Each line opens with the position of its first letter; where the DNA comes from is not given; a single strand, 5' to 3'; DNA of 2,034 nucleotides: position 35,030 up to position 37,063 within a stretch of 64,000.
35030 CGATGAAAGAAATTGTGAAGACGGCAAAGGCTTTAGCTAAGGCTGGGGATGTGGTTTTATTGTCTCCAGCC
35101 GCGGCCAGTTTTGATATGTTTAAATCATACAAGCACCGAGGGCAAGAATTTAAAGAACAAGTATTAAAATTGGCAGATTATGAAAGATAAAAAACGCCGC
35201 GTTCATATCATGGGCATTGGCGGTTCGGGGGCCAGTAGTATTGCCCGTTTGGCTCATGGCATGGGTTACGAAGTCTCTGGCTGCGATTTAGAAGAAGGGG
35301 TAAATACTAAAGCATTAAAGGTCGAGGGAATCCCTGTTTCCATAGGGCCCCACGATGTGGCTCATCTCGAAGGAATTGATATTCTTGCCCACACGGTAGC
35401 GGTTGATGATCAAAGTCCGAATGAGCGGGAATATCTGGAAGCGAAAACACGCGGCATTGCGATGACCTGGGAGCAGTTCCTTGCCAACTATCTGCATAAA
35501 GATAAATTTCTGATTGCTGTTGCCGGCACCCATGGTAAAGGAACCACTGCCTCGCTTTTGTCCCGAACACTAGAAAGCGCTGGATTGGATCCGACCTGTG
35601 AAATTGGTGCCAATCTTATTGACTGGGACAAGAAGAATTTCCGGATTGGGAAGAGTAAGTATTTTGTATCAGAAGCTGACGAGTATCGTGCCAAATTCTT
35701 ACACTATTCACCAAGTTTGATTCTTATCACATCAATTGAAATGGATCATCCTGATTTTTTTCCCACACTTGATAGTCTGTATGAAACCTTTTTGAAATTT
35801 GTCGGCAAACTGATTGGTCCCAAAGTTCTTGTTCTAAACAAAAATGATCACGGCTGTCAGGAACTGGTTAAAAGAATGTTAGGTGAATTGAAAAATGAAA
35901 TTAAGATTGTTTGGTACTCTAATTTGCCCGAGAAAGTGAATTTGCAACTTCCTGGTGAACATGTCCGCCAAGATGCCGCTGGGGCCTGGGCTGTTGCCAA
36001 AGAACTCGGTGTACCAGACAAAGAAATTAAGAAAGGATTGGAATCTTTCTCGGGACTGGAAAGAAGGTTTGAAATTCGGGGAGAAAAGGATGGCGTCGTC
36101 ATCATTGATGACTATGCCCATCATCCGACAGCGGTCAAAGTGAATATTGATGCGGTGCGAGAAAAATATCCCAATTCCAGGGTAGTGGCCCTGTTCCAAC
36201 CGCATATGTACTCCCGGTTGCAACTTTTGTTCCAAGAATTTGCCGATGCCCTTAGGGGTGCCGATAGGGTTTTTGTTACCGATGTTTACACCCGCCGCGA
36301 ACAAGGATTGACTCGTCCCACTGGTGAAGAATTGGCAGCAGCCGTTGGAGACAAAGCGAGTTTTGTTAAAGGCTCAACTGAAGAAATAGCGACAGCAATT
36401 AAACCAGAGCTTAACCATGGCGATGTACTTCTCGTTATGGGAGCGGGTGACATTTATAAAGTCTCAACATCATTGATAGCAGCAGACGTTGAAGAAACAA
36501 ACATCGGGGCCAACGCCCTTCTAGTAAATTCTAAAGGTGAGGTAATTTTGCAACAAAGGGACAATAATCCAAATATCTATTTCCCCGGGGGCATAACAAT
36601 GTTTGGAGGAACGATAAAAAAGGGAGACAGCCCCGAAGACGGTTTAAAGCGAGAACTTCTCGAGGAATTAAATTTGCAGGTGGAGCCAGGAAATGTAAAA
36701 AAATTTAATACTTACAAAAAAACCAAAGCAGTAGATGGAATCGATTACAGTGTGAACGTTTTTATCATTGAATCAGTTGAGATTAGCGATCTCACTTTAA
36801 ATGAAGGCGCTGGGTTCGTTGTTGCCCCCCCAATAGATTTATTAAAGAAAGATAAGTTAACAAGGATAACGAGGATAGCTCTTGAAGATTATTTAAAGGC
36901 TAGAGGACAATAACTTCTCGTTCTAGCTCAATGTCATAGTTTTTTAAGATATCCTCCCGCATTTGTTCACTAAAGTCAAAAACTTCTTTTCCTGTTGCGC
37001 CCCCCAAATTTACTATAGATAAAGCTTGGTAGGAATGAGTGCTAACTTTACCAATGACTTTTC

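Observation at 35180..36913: MurC fused to a C-terminal NUDIX-like hydrolase domain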

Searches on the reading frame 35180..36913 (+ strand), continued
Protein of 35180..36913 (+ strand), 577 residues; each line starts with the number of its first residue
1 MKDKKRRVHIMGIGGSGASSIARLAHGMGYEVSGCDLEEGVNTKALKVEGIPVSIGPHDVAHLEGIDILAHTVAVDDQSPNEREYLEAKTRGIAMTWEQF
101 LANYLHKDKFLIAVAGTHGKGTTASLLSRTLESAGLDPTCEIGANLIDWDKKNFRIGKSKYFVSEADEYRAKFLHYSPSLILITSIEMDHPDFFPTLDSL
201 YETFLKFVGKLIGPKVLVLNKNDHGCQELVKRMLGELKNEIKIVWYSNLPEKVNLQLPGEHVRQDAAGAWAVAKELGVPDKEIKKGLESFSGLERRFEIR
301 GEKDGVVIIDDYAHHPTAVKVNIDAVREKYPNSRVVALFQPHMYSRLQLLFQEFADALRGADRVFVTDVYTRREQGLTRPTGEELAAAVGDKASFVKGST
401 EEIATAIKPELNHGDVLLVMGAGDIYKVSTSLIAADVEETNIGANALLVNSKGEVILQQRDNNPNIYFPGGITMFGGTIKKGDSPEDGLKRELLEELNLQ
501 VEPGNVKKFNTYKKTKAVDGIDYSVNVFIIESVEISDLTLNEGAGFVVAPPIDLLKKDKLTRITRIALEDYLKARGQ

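Call 13: find_encoding_contigs(protein=P0009, flank=6000, max_places=2)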
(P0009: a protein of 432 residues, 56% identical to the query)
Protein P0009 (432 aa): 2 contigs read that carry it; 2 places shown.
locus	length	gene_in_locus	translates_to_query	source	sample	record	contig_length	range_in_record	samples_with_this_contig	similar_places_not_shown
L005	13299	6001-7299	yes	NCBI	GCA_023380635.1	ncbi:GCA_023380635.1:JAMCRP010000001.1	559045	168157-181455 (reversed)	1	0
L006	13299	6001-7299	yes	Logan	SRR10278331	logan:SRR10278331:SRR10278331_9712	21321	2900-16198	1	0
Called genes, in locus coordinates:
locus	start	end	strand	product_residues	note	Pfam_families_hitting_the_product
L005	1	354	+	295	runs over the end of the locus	PF01795:Methyltransf_5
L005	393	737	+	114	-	-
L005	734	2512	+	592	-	PF03717:PBP_dimer, PF00905:Transpeptidase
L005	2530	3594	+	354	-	PF08245:Mur_ligase_M, PF02875:Mur_ligase_C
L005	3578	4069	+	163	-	PF00293:NUDIX, PF22327:Nudt16-like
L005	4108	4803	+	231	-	PF01177:Asp_Glu_race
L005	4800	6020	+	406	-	PF08245:Mur_ligase_M, PF02875:Mur_ligase_C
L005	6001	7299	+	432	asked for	PF01225:Mur_ligase, PF08245:Mur_ligase_M, PF02875:Mur_ligase_C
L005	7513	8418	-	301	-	PF01565:FAD_binding_4, PF02873:MurB_C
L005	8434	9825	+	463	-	PF00275:EPSP_synthase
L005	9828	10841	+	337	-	PF00953:Glycos_transf_4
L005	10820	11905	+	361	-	PF01098:FTSW_RODA_SPOVE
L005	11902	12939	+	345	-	PF03033:Glyco_transf_28, PF04101:Glyco_tran_28_C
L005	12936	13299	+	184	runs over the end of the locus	PF00702:Hydrolase, PF13419:HAD_2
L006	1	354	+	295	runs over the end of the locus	PF01795:Methyltransf_5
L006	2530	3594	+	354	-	PF08245:Mur_ligase_M, PF02875:Mur_ligase_C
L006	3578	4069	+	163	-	PF00293:NUDIX, PF22327:Nudt16-like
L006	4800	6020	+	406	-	PF08245:Mur_ligase_M, PF02875:Mur_ligase_C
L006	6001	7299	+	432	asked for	PF01225:Mur_ligase, PF08245:Mur_ligase_M, PF02875:Mur_ligase_C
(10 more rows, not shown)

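Call 19: find_related_loci(query=window:35180-36910:+, collection=genome_contigs, flank=6000)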
Query window:35180-36910:+ (577 aa) in genome_contigs; peptide patterns used: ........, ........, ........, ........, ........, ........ (x = any residue, [..] = any of these).
600 stretches matched a pattern (row limit reached: there are more); 595 encode a relative of the query (tblastn E <= 1e-3); the best 80 are kept; 80 distinct loci.
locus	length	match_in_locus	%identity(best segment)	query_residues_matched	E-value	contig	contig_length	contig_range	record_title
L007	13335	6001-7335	36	6-433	1e-79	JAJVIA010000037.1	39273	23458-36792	MAG: Anaerolineae bacterium isolate Bin_34 c_000000002759, whole genome shotgun sequence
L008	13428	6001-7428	36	3-458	7e-80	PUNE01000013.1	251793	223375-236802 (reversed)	MAG: Halobacteroidaceae bacterium isolate B1Sed10_204 B1-Sed10-C2, whole genome shotgun sequence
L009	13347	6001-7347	34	3-434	9e-80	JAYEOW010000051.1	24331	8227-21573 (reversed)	MAG: Candidatus Margulisiibacteriota bacterium isolate MAG019 MAG019_51, whole genome shotgun sequence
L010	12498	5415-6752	37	1-432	1e-79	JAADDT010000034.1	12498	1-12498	MAG: Aquificota bacterium isolate L_MetaBat.103 contig-127_5674, whole genome shotgun sequence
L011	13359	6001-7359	38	4-433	4e-77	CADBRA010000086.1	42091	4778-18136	MAG: uncultured Clostridiales bacterium isolate RUG14226 genome assembly, contig: RUG14226_asm_86, whole genome shotgun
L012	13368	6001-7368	34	4-433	6e-76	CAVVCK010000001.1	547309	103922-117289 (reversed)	MAG: uncultured bacterium isolate MFD02416.bin.1.123 genome assembly, contig: contig_35454, whole genome shotgun sequenc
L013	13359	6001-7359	37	4-433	4e-76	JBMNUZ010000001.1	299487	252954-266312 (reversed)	MAG: Anaerovoracaceae bacterium isolate SBF912SR2HQ0025 scaffold_51_c1, whole genome shotgun sequence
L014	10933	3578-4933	34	3-433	3e-75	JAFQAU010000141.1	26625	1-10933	MAG: Lachnospiraceae bacterium isolate RGIG1650 Goat_Cecum-1__c367047, whole genome shotgun sequence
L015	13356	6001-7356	35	6-433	8e-75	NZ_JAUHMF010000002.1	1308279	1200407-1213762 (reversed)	Thermanaerothrix solaris strain 4228-RoL NODE_2, whole genome shotgun sequence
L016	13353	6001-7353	35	4-434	2e-74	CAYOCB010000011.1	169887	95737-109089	MAG TPA_asm: uncultured Lacrimispora sp. isolate binchicken_co338_66 genome assembly, contig: NODE_22_length_169887_cov_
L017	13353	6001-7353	35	3-433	7e-74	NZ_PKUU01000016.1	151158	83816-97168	Clostridium sp. chh4-2 Scaffold16, whole genome shotgun sequence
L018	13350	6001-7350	35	7-433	1e-73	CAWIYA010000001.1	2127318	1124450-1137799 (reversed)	MAG: uncultured Chloroflexia bacterium isolate MFD05942.bin.1.108 genome assembly, contig: contig_1859, whole genome sho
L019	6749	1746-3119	36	4-439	9e-74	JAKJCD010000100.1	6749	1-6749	MAG: Bacillota bacterium isolate UR.bin2 NODE_100_length_6749_cov_2.291667, whole genome shotgun sequence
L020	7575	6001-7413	35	7-457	1e-73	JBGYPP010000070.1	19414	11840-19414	MAG: Acetatifactor sp. isolate D-72_MAG_67 D-72__121613, whole genome shotgun sequence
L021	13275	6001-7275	38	1-428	9e-74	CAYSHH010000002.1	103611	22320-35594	MAG TPA_asm: uncultured Candidatus Saccharibacteria bacterium isolate binchicken_co220_14 genome assembly, contig: NODE_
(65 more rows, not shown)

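Call 50: find_encoding_contigs(protein=window:35180-36913:+, flank=3000, max_places=6)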
Protein window:35180-36913:+ (577 aa): 3 contigs read that carry it; 1 place shown.
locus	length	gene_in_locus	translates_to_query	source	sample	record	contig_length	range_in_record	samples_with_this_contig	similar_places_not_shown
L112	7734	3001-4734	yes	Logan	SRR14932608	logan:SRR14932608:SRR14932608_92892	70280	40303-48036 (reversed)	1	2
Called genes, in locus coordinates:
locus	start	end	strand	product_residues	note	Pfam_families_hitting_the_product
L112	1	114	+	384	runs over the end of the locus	PF08245:Mur_ligase_M, PF02875:Mur_ligase_C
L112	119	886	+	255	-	PF02578:Cu-oxidase_4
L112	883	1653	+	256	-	PF01177:Asp_Glu_race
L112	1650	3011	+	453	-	PF21799:MurD-like_N, PF08245:Mur_ligase_M, PF02875:Mur_ligase_C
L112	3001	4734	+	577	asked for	PF01225:Mur_ligase, PF08245:Mur_ligase_M, PF02875:Mur_ligase_C, PF00293:NUDIX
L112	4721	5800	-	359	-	PF01565:FAD_binding_4, PF02873:MurB_C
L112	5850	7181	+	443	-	PF00275:EPSP_synthase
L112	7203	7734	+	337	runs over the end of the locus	PF00953:Glycos_transf_4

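Call 52: list_cluster_members(proteins=[window:35180-36910:+])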
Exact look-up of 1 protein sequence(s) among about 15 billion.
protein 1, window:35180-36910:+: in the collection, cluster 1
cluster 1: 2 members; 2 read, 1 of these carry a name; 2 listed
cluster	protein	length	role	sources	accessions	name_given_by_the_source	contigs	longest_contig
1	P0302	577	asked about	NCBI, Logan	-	-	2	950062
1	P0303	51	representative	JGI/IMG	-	hypothetical protein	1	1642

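Call 81: predict_structure(alignment_id=A5)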
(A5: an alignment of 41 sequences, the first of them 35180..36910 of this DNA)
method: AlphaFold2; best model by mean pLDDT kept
length: 577 residues; sequences in the alignment: 41
mean_pLDDT: 90.7   pTM: 0.80
mean pLDDT of the five models: 90.7, 90.6, 89.1, 85.4, 84.2
residues with pLDDT >= 90: 399; 70-90: 151; 50-70: 19; < 50: 8
segments of 3 or more residues with pLDDT < 50: 371-375
pLDDT, mean of each block of 10 residues (from residue 1): 84 93 97 94 91 94 97 85 95 96 96 94 95 96 85 93 91 94 90 85 95 97 95 85 97 93 97 98 96 86 90 85 94 95 63 90 86 53 88 90 90 94 81 64 95 98 87 95 92 94 92 87 93 96 95 97 97 91
secondary structure, 60 per line:
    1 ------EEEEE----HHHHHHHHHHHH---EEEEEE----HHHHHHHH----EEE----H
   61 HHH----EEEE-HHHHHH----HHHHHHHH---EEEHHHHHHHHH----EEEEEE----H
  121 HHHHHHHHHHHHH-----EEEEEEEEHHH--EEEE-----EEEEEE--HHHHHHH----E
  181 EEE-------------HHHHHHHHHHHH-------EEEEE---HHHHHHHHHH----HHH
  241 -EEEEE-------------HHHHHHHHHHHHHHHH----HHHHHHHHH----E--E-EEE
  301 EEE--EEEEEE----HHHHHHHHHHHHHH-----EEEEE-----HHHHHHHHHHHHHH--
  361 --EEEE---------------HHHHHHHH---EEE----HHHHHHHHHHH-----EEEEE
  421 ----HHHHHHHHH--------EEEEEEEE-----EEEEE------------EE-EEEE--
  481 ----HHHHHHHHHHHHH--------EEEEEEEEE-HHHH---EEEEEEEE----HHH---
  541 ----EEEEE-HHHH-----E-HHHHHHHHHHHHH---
elements in order: E7-11 H16-27 E31-36 H41-48 E53-55 H60-63 E68-71 H73-78 H83-90 E94-96 H97-105 E110-115 H120-133 E139-146 E152-155 E161-166 H169-175 E180-183 H197-208 E216-220 H224-233 E242-246 H260-275 H280-288 E298-303 E306-311 H316-329 E335-339 H345-358 E363-366 H382-389 E393-395 H400-410 E416-420 H425-433 E442-449 E455-459 E475-478 H485-497 E506-514 H516-519 E523-530 E545-549 H551-554 H562-574

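Call 83: fold_search(model_id=the predicted structure, library=pdb)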
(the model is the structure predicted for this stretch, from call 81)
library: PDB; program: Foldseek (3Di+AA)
matches with E <= 10: 1883; with E <= 0.001: 402
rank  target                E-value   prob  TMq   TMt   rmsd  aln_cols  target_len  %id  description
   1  1p31_B                9.6e-42  1.00  0.68  0.84   2.7       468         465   32  Crystal Structure of UDP-N-acetylmuramic acid:L-alanine Ligase (MurC) from Haemophilus influenzae (released 2003-07-15)
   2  1p3d_A                6.5e-41  1.00  0.68  0.84   2.8       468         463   32  Crystal Structure of UDP-N-acetylmuramic acid:L-alanine ligase (MurC) in Complex with UMA and ANP. (released 2003-07-15)
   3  1p3d_B                7.3e-41  1.00  0.69  0.85   2.7       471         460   31  Crystal Structure of UDP-N-acetylmuramic acid:L-alanine ligase (MurC) in Complex with UMA and ANP. (released 2003-07-15)
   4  4hv4_B                1.0e-40  1.00  0.69  0.85   2.6       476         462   30  2.25 Angstrom resolution crystal structure of UDP-N-acetylmuramate--L-alanine ligase (murC) from Yersinia pestis CO92  (released 2012-11-21)
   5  1p31_A                2.0e-40  1.00  0.68  0.84   2.7       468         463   32  Crystal Structure of UDP-N-acetylmuramic acid:L-alanine Ligase (MurC) from Haemophilus influenzae (released 2003-07-15)
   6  7bva_B                2.1e-40  1.00  0.68  0.81   3.1       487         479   32  Crystal structure of UDP-N-acetylmuramic Acid L-alanine ligase (MurC) from Mycobacterium bovis (released 2020-04-22)
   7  1gqy_B                5.6e-40  1.00  0.68  0.83   3.0       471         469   31  MURC - CRYSTAL STRUCTURE OF THE ENZYME FROM HAEMOPHILUS INFLUENZAE COMPLEXED WITH AMPPCP (released 2003-06-13)
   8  7bva_A                8.4e-40  1.00  0.68  0.81   2.7       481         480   32  Crystal structure of UDP-N-acetylmuramic Acid L-alanine ligase (MurC) from Mycobacterium bovis (released 2020-04-22)
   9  4hv4_A                2.5e-39  1.00  0.69  0.85   2.5       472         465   30  2.25 Angstrom resolution crystal structure of UDP-N-acetylmuramate--L-alanine ligase (murC) from Yersinia pestis CO92  (released 2012-11-21)
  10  2f00_B                3.0e-39  1.00  0.68  0.81   2.9       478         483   29  Escherichia coli MurC (released 2006-10-24)
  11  7bvb_A                6.8e-39  1.00  0.67  0.81   3.0       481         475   33  Crystal structure of UDP-N-acetylmuramic Acid L-alanine ligase (MurC) from Mycobacterium bovis in complex with UDP-N-a (released 2020-04-22)
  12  9ir5                  1.4e-38  1.00  0.49  0.60  13.7       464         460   31  Crystal structure of apo-form UDP-N-acetylmuramic Acid L-alanine ligase (MurC) from Roseburia faecis (released 2025-04-09)
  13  1gqy_A                1.9e-38  1.00  0.68  0.84   2.5       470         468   31  MURC - CRYSTAL STRUCTURE OF THE ENZYME FROM HAEMOPHILUS INFLUENZAE COMPLEXED WITH AMPPCP (released 2003-06-13)
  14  7bvb_B                1.9e-38  1.00  0.66  0.81   3.8       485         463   32  Crystal structure of UDP-N-acetylmuramic Acid L-alanine ligase (MurC) from Mycobacterium bovis in complex with UDP-N-a (released 2020-04-22)
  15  9ir6_A                5.8e-38  1.00  0.48  0.59  13.9       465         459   31  Crystal structure of UDP-N-acetylmuramic Acid L-alanine ligase (MurC) from Roseburia faecis in complex with UNAM (released 2025-04-09)
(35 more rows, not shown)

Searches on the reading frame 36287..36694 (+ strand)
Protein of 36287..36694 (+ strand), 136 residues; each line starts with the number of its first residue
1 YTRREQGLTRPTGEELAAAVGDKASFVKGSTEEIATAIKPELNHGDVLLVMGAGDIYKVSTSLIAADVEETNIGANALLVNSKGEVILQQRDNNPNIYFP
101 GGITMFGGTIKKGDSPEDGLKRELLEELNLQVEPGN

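Call 38: find_homologous_proteins(query=window:36287-36694:+, max_evalue=0.001)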
Query window:36287-36694:+ (136 aa): 7 proteins with E <= 0.001 among 41 candidates.
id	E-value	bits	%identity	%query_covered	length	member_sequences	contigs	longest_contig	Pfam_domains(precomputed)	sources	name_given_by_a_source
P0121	1.3e-19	88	70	40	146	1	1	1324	PF00293.35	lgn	-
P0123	3.6e-17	80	63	42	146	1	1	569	PF00293.35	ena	-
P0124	9.9e-17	79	67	42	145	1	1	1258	PF00293.35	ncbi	-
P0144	1.0e-16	79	56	38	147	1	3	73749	PF00293.35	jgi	jgi:8-oxo-dGTP pyrophosphatase MutT (NUDIX family)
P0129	1.8e-16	78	63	42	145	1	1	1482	PF00293.35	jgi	jgi:8-oxo-dGTP pyrophosphatase MutT (NUDIX family)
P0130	2.9e-16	78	64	41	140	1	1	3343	PF00293.35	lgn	-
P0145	1.5e-15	75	58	51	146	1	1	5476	PF22327.3,PF00293.35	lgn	-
